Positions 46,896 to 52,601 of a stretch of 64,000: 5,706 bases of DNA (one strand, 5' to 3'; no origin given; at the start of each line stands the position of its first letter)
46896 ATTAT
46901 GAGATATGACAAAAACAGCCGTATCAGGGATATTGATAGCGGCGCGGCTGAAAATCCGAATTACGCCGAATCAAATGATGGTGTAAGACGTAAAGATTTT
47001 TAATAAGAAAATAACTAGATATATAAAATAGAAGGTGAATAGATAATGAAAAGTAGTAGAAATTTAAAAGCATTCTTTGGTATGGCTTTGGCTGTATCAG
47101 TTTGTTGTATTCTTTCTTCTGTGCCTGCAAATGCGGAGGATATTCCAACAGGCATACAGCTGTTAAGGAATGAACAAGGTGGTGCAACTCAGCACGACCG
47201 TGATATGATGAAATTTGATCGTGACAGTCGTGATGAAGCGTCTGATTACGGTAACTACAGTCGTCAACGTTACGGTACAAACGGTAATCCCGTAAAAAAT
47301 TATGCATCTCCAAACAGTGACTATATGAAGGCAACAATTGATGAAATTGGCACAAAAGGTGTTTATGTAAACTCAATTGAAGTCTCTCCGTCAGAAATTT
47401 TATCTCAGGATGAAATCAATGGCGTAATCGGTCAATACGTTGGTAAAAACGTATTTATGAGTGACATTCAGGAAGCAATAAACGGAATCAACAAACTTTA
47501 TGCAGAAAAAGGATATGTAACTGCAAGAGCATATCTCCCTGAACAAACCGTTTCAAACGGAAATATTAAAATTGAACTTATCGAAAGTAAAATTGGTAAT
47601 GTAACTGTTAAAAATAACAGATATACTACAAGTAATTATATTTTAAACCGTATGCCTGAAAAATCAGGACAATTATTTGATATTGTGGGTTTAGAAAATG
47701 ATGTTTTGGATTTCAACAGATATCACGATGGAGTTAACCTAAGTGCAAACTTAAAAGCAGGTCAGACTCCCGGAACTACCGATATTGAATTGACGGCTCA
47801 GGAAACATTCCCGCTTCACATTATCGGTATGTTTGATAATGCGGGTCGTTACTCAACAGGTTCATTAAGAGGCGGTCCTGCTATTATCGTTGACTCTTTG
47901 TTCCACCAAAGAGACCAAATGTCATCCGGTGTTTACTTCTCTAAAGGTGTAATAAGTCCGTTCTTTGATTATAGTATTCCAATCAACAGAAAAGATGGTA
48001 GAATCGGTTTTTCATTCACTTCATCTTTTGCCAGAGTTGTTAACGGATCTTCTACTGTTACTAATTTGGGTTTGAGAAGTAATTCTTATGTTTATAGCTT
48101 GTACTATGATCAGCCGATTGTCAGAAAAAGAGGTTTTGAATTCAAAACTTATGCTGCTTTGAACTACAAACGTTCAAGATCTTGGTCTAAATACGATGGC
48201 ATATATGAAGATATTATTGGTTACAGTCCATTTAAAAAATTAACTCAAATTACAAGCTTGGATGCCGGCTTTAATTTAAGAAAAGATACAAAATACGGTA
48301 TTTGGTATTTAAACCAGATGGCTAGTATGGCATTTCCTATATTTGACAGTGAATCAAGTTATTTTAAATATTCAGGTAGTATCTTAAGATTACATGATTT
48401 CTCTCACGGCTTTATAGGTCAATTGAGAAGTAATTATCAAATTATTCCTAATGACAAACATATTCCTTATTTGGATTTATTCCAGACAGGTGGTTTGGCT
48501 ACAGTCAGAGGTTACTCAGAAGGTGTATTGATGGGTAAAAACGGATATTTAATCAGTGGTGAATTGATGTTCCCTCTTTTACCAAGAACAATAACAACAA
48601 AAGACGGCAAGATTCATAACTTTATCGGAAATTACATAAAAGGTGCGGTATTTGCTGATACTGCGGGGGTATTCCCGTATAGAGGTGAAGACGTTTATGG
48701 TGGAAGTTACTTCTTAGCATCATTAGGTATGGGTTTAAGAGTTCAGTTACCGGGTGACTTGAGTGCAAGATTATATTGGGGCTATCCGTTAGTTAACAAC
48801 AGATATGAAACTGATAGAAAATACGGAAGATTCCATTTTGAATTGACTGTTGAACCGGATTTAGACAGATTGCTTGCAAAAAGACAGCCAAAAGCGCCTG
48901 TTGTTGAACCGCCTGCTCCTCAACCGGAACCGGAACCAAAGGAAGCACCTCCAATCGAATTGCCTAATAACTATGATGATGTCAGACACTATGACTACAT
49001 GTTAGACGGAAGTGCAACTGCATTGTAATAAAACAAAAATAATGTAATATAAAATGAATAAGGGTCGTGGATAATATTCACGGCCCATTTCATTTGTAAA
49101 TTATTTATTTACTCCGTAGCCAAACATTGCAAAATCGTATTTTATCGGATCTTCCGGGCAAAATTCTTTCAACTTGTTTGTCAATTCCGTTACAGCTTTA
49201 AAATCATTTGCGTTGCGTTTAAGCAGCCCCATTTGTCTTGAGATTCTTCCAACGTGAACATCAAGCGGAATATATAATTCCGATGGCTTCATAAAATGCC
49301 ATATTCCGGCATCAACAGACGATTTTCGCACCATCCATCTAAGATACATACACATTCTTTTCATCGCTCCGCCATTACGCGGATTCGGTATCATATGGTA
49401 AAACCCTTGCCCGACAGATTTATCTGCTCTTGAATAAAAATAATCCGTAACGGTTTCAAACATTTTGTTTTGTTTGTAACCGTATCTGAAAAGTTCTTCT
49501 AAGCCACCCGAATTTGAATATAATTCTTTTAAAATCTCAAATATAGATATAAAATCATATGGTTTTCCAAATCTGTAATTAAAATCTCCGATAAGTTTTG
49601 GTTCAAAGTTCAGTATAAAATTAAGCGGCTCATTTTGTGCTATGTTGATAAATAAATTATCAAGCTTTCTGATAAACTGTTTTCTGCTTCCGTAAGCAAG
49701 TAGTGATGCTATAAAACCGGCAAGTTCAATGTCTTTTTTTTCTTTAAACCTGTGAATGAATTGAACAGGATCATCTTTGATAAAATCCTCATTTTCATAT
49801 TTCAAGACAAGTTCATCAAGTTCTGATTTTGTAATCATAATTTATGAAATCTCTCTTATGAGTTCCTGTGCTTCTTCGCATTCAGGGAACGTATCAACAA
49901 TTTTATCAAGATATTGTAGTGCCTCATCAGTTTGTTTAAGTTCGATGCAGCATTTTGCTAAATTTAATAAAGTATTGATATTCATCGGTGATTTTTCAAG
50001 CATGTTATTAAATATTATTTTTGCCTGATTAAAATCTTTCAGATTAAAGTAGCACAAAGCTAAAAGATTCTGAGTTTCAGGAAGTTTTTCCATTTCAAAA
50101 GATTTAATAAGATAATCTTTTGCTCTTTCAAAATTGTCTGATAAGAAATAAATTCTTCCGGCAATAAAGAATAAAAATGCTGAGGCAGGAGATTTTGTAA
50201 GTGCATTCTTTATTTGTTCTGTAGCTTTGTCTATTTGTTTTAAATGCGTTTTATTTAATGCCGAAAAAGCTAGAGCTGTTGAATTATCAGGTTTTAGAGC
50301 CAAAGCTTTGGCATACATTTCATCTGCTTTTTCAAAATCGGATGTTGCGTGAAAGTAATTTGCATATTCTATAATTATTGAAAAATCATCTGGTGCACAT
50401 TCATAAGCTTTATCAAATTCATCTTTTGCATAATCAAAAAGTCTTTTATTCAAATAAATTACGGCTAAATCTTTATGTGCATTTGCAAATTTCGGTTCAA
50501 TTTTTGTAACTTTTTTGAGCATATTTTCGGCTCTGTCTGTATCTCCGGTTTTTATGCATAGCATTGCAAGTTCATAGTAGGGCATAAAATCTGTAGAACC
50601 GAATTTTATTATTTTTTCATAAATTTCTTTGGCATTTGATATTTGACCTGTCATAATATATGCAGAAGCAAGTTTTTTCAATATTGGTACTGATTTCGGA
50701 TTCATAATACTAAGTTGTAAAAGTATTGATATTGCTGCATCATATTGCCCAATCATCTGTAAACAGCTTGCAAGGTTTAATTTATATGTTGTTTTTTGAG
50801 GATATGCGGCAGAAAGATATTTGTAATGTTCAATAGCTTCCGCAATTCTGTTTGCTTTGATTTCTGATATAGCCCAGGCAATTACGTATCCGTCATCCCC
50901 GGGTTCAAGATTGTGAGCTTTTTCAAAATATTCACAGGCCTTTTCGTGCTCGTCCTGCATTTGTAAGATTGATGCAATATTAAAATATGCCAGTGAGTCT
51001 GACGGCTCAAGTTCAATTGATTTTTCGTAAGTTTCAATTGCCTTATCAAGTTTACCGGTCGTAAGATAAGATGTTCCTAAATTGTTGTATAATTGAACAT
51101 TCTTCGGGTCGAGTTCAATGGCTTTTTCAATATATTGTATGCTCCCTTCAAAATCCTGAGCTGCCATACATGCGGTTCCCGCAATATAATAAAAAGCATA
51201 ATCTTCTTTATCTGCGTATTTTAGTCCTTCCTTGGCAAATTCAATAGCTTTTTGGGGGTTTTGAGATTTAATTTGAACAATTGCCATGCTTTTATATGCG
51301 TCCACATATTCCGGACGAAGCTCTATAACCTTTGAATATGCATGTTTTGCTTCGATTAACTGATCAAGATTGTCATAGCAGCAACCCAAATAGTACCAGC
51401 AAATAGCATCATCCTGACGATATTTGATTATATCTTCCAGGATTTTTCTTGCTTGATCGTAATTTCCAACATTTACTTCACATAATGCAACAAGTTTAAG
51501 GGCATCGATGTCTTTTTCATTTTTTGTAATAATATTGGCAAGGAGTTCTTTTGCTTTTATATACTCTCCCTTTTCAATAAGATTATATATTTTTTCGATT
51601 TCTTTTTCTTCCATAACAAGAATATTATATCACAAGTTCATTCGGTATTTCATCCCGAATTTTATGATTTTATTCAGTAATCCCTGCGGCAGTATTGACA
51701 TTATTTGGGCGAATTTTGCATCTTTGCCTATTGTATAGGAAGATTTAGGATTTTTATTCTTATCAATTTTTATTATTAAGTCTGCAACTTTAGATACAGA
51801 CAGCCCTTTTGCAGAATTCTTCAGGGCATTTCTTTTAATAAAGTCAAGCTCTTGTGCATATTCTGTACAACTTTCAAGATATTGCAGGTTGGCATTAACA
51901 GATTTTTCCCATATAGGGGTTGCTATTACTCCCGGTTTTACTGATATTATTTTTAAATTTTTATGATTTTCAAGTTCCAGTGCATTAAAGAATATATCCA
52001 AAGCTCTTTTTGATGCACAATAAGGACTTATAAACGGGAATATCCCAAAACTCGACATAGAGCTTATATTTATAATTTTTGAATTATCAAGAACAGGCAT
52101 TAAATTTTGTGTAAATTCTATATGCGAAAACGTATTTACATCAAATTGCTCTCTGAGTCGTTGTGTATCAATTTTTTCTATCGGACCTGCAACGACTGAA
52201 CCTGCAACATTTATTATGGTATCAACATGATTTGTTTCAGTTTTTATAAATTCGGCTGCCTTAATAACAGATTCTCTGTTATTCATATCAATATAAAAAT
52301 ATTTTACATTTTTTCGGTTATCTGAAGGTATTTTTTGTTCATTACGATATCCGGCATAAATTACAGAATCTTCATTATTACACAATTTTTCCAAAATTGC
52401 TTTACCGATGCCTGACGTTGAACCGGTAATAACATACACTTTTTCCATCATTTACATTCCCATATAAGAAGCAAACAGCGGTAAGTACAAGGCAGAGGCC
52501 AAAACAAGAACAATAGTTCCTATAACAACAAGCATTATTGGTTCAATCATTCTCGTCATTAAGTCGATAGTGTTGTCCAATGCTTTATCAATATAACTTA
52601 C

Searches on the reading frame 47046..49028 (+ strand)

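Call 56: search_protein_families(library=pfam, proteins=[window:47046-49028:+], max_evalue=0.00001)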
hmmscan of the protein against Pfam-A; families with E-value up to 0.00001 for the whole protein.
window:47046-49028:+ (660 aa): 4 families
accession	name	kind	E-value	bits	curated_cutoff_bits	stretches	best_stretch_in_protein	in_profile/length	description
PF08479.16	POTRA_2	-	5.7e-19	68.2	24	1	108-180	3-75/76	POTRA domain, ShlB-type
PF03865.19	ShlB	-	4.4e-16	59.7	22.7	1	243-518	1-275/311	Haemolysin secretion/activation protein ShlB/FhaC/HecB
PF01103.29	Omp85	-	8e-13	49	24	1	420-600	136-321/325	Omp85 superfamily domain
PF07244.20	POTRA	-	3.6e-07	31.2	21.3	0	106-165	1-58/79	Surface antigen variable number repeat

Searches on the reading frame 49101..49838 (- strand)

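Call 56: search_protein_families(library=pfam, proteins=[window:49101-49838:-], max_evalue=0.00001)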
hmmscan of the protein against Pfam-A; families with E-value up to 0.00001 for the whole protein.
window:49101-49838:- (245 aa): 1 family
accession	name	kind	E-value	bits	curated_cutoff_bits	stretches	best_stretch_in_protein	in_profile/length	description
PF09674.15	DUF2400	-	4e-73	246.6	25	1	23-243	1-224/225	Protein of unknown function (DUF2400)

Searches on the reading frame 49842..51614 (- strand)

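Call 56: search_protein_families(library=pfam, proteins=[window:49842-51614:-], max_evalue=0.00001)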
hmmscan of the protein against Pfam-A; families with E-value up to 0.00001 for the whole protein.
window:49842-51614:- (590 aa): 36 families (the best 25 are shown)
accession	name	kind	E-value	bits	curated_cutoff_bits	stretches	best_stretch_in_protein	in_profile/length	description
PF07719.23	TPR_2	-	1.1e-61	200.3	27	1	174-206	2-34/34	Tetratricopeptide repeat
PF14559.12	TPR_19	-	1.3e-59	198.9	25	4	526-587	5-66/68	Tetratricopeptide repeat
PF00515.34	TPR_1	-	1.9e-52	173.5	27.8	2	174-206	2-34/34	Tetratricopeptide repeat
PF13431.12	TPR_17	-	3.1e-49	161.6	24.4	2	162-194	2-34/34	Tetratricopeptide repeat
PF13181.12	TPR_8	-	1.4e-47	156.2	25.7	1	174-205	2-33/34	Tetratricopeptide repeat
PF13428.12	TPR_14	-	8.1e-45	147.1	23.5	0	177-214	5-42/44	Tetratricopeptide repeat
PF13424.12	TPR_12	-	7.7e-41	138.6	30.1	1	146-202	10-74/77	Tetratricopeptide repeat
PF13432.12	TPR_16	-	7.7e-38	129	32.7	0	178-233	2-57/65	Tetratricopeptide repeat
PF23914.1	TPR_CcmH_CycH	-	8.8e-38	130.1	42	2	386-477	59-153/158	Cytochrome c-type biogenesis protein H TPR domain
PF13174.12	TPR_6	-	2.1e-32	110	26.3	0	549-578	3-32/33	Tetratricopeptide repeat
PF12895.13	ANAPC3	-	5.3e-28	97.6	27.2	1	511-571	22-81/82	Anaphase-promoting complex, cyclosome, subunit 3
PF13414.12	TPR_11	-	2e-25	88.6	26.8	2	182-220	3-41/42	TPR repeat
PF13176.12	TPR_7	-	7.6e-24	82.2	27.9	0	176-205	2-33/36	Tetratricopeptide repeat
PF25062.1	ARM_TT21_N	-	6.1e-23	82.2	40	2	459-579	80-201/222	Tetratricopeptide repeat protein 21 N-terminal ARM repeat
PF25063.1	ARM_TT21_C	-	9.8e-22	78.3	35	1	289-407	35-159/209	Tetratricopeptide repeat protein 21 C-terminal ARM domain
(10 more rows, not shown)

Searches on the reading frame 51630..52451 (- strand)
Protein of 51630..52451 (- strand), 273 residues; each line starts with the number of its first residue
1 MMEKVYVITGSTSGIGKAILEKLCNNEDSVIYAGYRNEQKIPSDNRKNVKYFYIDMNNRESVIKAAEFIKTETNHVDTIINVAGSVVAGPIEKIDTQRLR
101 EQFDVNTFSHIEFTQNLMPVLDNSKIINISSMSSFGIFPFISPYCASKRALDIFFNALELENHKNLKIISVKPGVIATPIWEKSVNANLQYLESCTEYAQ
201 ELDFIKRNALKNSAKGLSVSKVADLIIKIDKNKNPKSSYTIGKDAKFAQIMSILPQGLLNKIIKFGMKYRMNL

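Call 56: search_protein_families(library=pfam, proteins=[window:51630-52451:-], max_evalue=0.00001)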
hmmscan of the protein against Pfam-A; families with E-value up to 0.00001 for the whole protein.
window:51630-52451:- (273 aa): 4 families
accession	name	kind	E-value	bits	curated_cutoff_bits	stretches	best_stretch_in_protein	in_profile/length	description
PF00106.31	adh_short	-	1.8e-33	116.1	26.6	1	4-185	1-191/195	short chain dehydrogenase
PF13561.12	adh_short_C2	-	2.9e-19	70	27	1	12-185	5-185/236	Enoyl-(Acyl carrier protein) reductase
PF08659.16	KR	-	2.8e-08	34.3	22.6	1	5-159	2-164/180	KR domain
PF08643.16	DUF1776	-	1.9e-07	31.2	25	1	87-259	104-293/294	Fungal family of unknown function (DUF1776)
